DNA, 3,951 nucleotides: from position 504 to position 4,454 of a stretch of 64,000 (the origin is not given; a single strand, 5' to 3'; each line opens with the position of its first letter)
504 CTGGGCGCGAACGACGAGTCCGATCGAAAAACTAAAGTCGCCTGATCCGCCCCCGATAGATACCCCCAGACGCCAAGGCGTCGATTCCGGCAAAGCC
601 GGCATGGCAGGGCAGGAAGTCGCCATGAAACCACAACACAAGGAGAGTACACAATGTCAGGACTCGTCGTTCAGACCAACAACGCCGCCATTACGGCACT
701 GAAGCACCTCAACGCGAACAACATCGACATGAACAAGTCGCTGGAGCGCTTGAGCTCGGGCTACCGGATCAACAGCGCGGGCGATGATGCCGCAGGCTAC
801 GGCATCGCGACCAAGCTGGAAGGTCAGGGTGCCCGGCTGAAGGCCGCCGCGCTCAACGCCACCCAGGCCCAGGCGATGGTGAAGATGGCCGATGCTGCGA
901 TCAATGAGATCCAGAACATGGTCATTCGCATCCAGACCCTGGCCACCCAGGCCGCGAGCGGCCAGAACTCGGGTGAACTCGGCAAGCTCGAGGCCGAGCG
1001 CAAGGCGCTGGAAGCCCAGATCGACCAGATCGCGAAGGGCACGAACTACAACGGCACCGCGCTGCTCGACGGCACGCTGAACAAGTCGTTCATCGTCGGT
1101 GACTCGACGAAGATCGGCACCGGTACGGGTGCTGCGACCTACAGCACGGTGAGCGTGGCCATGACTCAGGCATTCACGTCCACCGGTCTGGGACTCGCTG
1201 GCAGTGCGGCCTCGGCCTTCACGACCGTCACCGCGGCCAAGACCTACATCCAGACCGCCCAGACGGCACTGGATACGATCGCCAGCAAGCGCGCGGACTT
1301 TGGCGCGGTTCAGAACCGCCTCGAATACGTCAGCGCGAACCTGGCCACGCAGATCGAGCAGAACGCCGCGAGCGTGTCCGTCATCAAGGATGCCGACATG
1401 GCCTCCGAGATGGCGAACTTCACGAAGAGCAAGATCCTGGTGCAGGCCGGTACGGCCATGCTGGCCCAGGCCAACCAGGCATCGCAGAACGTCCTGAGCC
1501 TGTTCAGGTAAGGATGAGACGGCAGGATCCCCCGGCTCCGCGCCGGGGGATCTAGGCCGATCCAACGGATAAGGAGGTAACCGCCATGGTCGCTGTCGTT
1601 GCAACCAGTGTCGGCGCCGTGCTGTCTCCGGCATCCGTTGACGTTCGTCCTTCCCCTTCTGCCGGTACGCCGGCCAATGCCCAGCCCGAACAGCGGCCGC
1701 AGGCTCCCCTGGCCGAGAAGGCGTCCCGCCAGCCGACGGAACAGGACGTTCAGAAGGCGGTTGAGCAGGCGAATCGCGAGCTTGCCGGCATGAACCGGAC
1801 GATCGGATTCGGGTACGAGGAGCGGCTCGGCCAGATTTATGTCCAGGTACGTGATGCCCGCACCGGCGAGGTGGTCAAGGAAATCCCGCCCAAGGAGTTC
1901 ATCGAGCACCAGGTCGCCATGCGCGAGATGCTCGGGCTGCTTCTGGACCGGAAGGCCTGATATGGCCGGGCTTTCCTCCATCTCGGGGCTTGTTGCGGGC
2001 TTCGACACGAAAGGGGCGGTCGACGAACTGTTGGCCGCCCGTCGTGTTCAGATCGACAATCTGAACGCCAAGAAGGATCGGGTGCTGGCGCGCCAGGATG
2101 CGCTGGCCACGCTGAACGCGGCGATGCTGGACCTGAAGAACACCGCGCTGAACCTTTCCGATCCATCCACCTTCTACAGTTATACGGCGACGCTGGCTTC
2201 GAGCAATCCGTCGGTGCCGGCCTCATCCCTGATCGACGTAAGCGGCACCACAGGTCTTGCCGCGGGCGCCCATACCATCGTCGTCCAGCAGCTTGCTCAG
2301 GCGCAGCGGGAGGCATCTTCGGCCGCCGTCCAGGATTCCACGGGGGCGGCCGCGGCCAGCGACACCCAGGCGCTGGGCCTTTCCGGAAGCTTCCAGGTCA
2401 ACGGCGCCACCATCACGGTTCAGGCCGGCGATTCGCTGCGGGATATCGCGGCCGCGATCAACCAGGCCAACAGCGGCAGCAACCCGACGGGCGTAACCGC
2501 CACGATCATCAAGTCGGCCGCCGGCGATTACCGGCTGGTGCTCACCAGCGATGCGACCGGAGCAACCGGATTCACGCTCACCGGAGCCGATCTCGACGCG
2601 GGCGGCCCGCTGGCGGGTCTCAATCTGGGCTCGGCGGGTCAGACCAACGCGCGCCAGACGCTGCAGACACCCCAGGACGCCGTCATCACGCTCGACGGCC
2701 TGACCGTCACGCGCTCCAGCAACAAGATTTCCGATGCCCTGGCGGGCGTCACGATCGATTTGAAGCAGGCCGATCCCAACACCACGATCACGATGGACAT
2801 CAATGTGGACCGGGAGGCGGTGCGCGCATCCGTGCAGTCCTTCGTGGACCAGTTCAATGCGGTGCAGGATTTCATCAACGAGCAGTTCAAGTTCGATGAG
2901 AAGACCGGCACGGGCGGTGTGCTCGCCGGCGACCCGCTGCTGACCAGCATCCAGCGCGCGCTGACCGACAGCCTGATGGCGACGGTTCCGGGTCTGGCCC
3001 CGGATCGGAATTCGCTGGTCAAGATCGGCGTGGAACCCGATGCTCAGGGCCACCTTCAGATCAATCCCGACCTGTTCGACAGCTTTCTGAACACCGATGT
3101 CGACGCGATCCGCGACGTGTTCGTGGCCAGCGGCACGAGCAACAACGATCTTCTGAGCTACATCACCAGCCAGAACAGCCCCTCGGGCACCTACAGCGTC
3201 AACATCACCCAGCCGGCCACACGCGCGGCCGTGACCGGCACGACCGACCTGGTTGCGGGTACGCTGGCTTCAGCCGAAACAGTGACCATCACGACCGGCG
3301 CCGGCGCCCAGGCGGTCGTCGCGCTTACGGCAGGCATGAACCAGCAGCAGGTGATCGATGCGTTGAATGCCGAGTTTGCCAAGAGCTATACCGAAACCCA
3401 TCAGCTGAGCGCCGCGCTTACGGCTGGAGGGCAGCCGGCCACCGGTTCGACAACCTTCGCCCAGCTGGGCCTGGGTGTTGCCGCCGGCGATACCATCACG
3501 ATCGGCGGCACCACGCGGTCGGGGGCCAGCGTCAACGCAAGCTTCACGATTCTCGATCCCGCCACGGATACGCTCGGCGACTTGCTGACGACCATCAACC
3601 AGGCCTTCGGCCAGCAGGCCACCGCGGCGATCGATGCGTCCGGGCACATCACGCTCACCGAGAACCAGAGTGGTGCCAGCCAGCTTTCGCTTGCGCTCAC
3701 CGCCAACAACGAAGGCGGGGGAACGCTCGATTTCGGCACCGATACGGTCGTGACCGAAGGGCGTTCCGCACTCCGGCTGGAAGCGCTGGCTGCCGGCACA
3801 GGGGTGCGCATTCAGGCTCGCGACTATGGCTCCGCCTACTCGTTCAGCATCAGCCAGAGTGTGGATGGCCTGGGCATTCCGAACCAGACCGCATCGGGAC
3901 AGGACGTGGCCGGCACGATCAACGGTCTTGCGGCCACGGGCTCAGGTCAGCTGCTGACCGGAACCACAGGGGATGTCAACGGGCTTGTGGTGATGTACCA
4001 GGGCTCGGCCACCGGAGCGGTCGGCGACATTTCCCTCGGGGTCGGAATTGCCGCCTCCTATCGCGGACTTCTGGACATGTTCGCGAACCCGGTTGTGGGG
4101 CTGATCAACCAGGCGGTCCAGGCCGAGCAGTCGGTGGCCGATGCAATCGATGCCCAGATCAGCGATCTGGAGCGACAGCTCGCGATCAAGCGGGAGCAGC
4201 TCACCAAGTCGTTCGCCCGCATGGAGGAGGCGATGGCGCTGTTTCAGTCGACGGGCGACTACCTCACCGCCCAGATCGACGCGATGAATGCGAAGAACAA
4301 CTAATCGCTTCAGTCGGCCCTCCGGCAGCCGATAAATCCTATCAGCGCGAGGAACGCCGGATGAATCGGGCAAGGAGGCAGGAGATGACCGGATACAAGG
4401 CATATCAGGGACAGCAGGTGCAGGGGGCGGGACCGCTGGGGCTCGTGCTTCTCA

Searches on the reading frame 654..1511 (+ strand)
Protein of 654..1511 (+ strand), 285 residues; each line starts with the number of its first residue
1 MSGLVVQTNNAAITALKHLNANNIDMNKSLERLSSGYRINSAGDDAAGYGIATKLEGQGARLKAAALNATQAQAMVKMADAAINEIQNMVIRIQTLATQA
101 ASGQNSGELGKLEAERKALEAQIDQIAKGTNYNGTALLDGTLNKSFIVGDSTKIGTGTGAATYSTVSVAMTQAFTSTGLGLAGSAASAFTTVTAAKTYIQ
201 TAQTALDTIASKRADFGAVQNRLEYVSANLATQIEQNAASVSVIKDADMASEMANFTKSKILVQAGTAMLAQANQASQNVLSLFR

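Call 76: search_protein_families(library=pfam, proteins=[window:654-1511:+], max_evalue=0.00001)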
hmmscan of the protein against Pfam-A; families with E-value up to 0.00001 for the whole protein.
window:654-1511:+ (285 aa): 2 families
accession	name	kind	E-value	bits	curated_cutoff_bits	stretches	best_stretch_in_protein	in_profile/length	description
PF00669.25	Flagellin_N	-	9.4e-30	103.9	26.6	1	6-141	1-137/139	Bacterial flagellin N-terminal helical region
PF00700.27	Flagellin_C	-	3.4e-23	82.2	23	1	200-284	2-86/86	Bacterial flagellin C-terminal helical region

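Call 116: find_encoding_contigs(protein=window:654-1511:+, flank=10000, max_places=2)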
Protein window:654-1511:+ (285 aa): no gene with exactly this product is on record in the collection.

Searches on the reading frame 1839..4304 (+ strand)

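Call 76: search_protein_families(library=pfam, proteins=[window:1839-4304:+], max_evalue=0.00001)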
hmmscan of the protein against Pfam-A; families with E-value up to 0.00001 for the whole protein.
window:1839-4304:+ (821 aa): 3 families
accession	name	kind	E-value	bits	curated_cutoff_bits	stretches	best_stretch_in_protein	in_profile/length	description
PF07195.17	FliD_C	-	2.3e-37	129.1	25.4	1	279-442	2-173/236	Flagellar hook-associated protein 2 C-terminus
PF02465.23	FliD_N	-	5.1e-17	62.7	24.8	1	54-156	2-97/97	Flagellar hook-associated protein 2 N-terminus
PF07196.18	Flagellin_IN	-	6.2e-09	36.4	22.7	1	190-238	10-54/55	Flagellin hook IN motif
